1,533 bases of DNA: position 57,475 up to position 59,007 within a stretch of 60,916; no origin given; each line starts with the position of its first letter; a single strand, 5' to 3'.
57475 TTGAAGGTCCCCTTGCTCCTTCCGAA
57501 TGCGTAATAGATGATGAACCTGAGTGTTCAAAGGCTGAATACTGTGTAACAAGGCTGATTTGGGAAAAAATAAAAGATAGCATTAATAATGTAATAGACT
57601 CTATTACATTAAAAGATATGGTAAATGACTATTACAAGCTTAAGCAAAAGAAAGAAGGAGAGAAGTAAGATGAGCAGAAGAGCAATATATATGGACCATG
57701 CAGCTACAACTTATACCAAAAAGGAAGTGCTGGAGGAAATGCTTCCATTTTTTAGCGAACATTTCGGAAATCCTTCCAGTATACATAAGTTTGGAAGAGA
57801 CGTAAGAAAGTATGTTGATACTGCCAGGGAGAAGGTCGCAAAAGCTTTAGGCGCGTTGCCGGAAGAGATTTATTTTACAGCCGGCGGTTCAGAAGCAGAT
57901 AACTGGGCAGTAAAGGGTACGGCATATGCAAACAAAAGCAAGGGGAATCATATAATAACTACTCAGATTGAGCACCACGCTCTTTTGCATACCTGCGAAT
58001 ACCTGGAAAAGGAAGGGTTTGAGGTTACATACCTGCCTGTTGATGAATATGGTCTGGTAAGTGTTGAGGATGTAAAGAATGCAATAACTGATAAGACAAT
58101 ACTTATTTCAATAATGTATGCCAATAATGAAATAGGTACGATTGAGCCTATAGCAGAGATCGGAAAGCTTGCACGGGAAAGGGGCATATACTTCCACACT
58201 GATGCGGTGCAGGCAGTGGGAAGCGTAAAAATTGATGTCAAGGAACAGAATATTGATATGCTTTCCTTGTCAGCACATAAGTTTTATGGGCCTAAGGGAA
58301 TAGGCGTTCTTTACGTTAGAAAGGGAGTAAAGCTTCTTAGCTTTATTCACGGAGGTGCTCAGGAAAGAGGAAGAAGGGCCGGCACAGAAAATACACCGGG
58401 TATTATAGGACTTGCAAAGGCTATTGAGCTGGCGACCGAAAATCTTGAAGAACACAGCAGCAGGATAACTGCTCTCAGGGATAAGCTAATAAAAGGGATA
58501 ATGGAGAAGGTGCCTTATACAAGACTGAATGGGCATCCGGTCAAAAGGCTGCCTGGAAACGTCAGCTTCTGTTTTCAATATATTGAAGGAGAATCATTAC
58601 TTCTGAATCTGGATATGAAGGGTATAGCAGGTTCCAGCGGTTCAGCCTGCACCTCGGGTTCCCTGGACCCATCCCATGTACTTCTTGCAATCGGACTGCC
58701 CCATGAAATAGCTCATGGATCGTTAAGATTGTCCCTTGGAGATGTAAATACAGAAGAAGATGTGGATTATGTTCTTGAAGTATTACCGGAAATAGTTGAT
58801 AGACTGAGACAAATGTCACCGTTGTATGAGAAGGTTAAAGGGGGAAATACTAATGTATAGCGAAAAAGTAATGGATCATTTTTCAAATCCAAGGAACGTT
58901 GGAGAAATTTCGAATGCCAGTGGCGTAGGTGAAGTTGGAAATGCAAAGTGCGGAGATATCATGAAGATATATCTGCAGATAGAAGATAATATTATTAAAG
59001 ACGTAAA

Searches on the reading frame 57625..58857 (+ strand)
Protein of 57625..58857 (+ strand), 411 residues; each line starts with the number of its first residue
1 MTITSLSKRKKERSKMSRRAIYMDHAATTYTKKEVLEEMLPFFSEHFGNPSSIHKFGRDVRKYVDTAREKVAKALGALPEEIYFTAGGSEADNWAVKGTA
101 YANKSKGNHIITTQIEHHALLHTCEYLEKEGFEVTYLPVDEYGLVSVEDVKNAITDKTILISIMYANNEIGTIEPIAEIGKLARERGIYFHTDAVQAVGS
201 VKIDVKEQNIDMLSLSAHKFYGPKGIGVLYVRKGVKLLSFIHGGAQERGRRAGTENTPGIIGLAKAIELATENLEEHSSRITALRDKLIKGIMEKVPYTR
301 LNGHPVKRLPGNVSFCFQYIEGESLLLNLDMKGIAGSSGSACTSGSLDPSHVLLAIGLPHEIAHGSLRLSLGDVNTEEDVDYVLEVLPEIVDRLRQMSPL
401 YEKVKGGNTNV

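Call 54: search_protein_families(library=pfam, proteins=[window:57625-58857:+], max_evalue=0.00001)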
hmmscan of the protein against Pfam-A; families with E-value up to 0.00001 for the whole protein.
window:57625-58857:+ (411 aa): 3 families
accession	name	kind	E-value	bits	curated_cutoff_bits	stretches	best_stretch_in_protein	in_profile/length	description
PF00266.25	Aminotran_5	-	1.6e-88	297.6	21.5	1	21-383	1-371/371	Aminotransferase class-V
PF01212.27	Beta_elim_lyase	-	1e-07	32.1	27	1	67-233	37-213/288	Beta-eliminating lyase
PF01041.23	DegT_DnrJ_EryC1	-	3.8e-07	30.1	19.8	1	104-202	61-154/360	DegT/DnrJ/EryC1/StrS aminotransferase family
